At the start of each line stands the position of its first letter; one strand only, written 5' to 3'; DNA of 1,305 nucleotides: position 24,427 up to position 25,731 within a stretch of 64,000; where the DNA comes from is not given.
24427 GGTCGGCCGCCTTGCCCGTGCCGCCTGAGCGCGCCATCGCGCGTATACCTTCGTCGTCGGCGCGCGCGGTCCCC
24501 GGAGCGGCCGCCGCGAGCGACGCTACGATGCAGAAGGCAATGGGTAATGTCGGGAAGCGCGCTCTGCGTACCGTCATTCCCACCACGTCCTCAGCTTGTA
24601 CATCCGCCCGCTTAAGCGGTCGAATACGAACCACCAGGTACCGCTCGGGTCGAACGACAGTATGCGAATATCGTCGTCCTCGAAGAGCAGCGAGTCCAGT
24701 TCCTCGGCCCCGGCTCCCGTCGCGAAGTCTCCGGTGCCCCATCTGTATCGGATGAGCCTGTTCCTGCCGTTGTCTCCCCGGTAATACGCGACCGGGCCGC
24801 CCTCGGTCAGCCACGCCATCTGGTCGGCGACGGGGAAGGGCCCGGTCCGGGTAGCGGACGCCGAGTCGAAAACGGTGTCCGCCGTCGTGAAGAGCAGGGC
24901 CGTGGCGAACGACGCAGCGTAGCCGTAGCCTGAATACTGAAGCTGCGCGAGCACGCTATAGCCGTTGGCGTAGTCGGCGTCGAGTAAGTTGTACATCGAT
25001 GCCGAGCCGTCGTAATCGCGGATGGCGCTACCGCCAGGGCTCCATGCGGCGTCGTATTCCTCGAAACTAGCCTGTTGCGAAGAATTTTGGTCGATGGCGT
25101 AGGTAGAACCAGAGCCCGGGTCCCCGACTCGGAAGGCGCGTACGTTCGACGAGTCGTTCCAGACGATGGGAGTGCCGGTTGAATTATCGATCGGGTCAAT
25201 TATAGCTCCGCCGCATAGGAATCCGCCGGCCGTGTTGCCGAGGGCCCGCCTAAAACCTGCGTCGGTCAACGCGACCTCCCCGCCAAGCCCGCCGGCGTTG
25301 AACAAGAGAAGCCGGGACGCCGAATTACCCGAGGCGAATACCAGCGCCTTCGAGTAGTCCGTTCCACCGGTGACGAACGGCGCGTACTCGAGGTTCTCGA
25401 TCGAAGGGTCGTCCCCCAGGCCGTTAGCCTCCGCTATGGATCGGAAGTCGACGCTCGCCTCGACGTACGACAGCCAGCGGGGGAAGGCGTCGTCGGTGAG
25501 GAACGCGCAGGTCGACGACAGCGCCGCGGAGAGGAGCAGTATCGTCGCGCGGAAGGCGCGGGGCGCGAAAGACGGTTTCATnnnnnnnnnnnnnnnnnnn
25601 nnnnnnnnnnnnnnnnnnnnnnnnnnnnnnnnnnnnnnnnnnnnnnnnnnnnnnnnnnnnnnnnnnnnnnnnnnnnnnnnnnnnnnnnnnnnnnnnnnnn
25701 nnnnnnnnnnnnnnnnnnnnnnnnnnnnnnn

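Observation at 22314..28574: Five-gene ATGA-coupled operon: sensor adenylate cyclase plus two tandem (secreted PEGA/beta-barrel-like protein + lipoprotein) pairs, all four partners uncharacterised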

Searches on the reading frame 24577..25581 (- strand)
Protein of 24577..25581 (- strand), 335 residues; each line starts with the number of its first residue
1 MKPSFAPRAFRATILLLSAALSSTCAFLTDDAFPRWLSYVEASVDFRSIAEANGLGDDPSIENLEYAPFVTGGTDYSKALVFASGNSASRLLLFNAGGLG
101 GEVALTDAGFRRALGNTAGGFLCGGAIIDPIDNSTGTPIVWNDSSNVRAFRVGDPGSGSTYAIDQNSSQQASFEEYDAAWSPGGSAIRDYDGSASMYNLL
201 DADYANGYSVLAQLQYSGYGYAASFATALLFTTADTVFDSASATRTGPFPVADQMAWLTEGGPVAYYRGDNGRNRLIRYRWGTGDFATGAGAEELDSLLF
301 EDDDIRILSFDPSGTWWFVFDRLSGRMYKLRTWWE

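Call 4: search_protein_families(library=pfam, proteins=[window:24577-25581:-], max_evalue=1)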
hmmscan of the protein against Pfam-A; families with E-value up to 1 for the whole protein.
window:24577-25581:- (335 aa): 0 families

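Call 5: search_protein_families(library=ncbifam, proteins=[window:24577-25581:-], max_evalue=1)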
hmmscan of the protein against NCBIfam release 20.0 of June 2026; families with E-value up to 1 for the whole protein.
window:24577-25581:- (335 aa): 0 families

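Call 9: find_homologous_proteins(query=window:24577-25581:-)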
Query window:24577-25581:- (335 aa): 36 proteins with E <= 0.001 among 8000 candidates.
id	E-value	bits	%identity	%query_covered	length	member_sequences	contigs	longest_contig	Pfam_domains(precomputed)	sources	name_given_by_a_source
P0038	1.5e-220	750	100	100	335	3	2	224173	-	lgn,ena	-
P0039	1.6e-146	506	72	93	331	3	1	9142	-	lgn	-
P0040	6.4e-124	432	61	93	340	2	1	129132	-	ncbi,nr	ncbi:MAG TPA: hypothetical protein VMX33_03920 [bacterium]|nr:hypothetical protein [bacterium]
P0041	7.8e-124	432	59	98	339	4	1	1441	-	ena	-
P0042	3.4e-121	423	60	96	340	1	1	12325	-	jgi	-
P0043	2.0e-120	420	60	94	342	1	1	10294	-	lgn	-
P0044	6.3e-120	419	58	98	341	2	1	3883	-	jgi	-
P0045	3.7e-118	413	58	99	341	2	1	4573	-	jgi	jgi:hypothetical protein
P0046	9.1e-118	412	60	96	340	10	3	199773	-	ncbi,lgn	-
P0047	3.1e-116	407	57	97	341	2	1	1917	-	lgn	-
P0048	3.7e-115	403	56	100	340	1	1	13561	-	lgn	-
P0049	3.8e-115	403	58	93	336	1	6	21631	-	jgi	-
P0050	1.0e-114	402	57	96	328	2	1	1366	-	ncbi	-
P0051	1.4e-114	401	56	95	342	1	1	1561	-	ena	-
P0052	2.5e-114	400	57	96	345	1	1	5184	-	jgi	jgi:hypothetical protein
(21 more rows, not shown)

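Call 24: search_solved_structures(query=A4, max_evalue=10)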
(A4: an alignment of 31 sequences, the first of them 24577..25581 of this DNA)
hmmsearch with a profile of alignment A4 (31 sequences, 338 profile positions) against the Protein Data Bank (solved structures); distinct sequences matched with E-value up to 10: 1.
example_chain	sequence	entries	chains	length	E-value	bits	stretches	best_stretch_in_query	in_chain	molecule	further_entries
9uxs_A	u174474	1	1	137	0.86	12.2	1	176-255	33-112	single-domain antibody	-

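Call 40: predict_structure(alignment_id=A4)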
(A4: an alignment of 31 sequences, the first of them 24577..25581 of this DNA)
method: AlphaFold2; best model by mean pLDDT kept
length: 335 residues; sequences in the alignment: 31
mean_pLDDT: 90.8   pTM: 0.84
mean pLDDT of the five models: 90.8, 90.2, 90.1, 89.6, 88.2
residues with pLDDT >= 90: 270; 70-90: 36; 50-70: 21; < 50: 8
segments of 3 or more residues with pLDDT < 50: 1-5
pLDDT, mean of each block of 10 residues (from residue 1): 51 70 53 77 96 95 95 94 97 93 92 95 95 91 93 94 96 96 97 96 97 96 98 97 97 96 94 92 93 94 89 95 94 85
secondary structure, 60 per line:
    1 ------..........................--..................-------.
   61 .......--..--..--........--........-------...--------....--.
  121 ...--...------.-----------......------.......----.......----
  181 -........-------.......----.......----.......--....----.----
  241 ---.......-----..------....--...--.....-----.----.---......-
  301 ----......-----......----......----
elements in order: H7-32 H35-39 E40-45 H46-52 E60-67 E78-85 E88-95 E103-105 E114-117 E120-123 E126-128 E147-152 E159-165 E170-176 E182-189 E197-203 E208-214 E219-225 H228-231 E244-250 E264-267 E275-279 E294-299 E305-310 E316-321 E326-331
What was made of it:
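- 24574..25581 (-): G3: lipoprotein beta-propeller, 335 aa. A nearly invariant Cys25 follows the signal-peptide hydrophobic region. AlphaFold2 model, pLDDT 90.8, pTM 0.84, all-beta (call 40).
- On Beta-propeller fold: G3 model: pLDDT 90.8, pTM 0.84, all-beta (call 40).
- G3 has no long disordered tether after its Cys that could thread a barrel (call 40).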

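Call 42: fold_search(model_id=the predicted structure, library=pdb)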
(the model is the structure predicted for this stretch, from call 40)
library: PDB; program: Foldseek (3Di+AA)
matches with E <= 10: 973; with E <= 0.001: 51
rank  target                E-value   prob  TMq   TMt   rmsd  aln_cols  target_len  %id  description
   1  6rek                  4.2e-06  1.00  0.45  0.56   7.4       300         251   11  Crystal structure of Pizza6-SH with Cu2+ (released 2019-07-31)
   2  9c7v_1                6.2e-05  1.00  0.38  0.17   7.8       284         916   12  Structure of the human BOS:human EMC complex in GDN (released 2024-08-21)
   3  9v80_C                9.9e-05  1.00  0.28  0.25  11.0       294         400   14  Cryo-EM structure of KICSTOR CCC complex (state 4) (released 2025-11-12)
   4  7u2t_A                1.9e-04  1.00  0.47  0.47   7.2       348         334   11  Influenza Neuraminidase N1-MI15-sNAp-174 (released 2022-04-20)
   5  9dpc_A                1.9e-04  1.00  0.45  0.40   8.8       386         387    9  Structure of Fab 297 in complex with influenza H1N1 A/Victoria/4897/2022 neuraminidase (released 2025-03-19)
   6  7s0i_A                2.3e-04  1.00  0.45  0.41   8.4       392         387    9  CRYSTAL STRUCTURE OF N1 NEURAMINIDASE FROM A/Michigan/45/2015(H1N1) (released 2021-12-08)
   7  6x04_C                2.5e-04  1.00  0.40  0.40   9.9       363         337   13  Nup133 (aa55-481) from S. cerevisiae bound by VHH-SAN5 (released 2020-12-09)
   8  1ncb_N                2.6e-04  1.00  0.43  0.39   8.5       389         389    7  CRYSTAL STRUCTURES OF TWO MUTANT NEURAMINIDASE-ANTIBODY COMPLEXES WITH AMINO ACID SUBSTITUTIONS IN THE INTERFACE (released 1994-01-31)
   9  2hjb_A                2.6e-04  1.00  0.35  0.33  10.6       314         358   11  Crystal structure of Alcaligenes faecalis AADH in complex with p-methoxybenzylamine (released 2007-11-06)
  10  6crd_A                2.8e-04  1.00  0.45  0.37  17.4       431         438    7  INFLUENZA VIRUS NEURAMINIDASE SUBTYPE N9 (TERN) with tetrabrachion (TB) domain stalk (released 2019-01-23)
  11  9v86_C                2.8e-04  1.00  0.31  0.28   9.3       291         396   14  Cryo-EM structure of KICSTOR CCC complex (state 3) (released 2025-11-12)
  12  1ncc_N                2.9e-04  1.00  0.43  0.39   9.1       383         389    7  CRYSTAL STRUCTURES OF TWO MUTANT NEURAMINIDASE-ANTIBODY COMPLEXES WITH AMINO ACID SUBSTITUTIONS IN THE INTERFACE (released 1994-01-31)
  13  6x04_I                2.9e-04  0.99  0.32  0.31   9.4       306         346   10  Nup133 (aa55-481) from S. cerevisiae bound by VHH-SAN5 (released 2020-12-09)
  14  9ewq_A                3.1e-04  1.00  0.43  0.39   8.7       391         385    9  Influenza virus neuraminidase N1 NC13 ectodomain with a tetrabrachio-domain stalk (released 2024-04-24)
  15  7qca_SGG              3.3e-04  1.00  0.40  0.42   8.9       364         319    8  Spraguea lophii ribosome (released 2022-11-30)
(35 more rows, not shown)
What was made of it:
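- On Beta-propeller fold: Every listed Foldseek match is a propeller (call 42).
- Closest known: Tol-Pal system. Same: G3 is a beta-propeller, like the C-terminal domain of TolB (call 42).
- Closest known: BamB and other lipoprotein beta-propellers that bind outer-membrane barrel proteins. Same: G3 is a lipoprotein propeller encoded next to a barrel protein, and BamB (4imm_B) is among its structural matches (call 42).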

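Call 58: search_protein_families(library=pfam, alignment_id=A4, max_evalue=0.1)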
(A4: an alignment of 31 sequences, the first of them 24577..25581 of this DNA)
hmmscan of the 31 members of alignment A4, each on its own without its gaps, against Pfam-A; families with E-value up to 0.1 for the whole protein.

A. member 1, window:24577-25581:- (335 aa): 0 families

B. families by the number of members that match (of 31 scanned): 4 families
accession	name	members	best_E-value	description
PF09259.16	Fve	1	0.0086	Fungal immunomodulatory protein Fve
PF03893.22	Lipase3_N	1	0.025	Lipase 3 N-terminal region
PF20911.3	GP7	1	0.055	Major capsid protein GP7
PF00018.34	SH3_1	1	0.087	SH3 domain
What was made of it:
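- Closest known: BamB and other lipoprotein beta-propellers that bind outer-membrane barrel proteins. Different: It has no PQQ_2 hit (call 58).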

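Call 76: search_protein_families(library=padloc, proteins=[window:24577-25581:-], max_evalue=0.01)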
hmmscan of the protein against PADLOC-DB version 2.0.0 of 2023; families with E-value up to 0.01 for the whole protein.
window:24577-25581:- (335 aa): 0 families
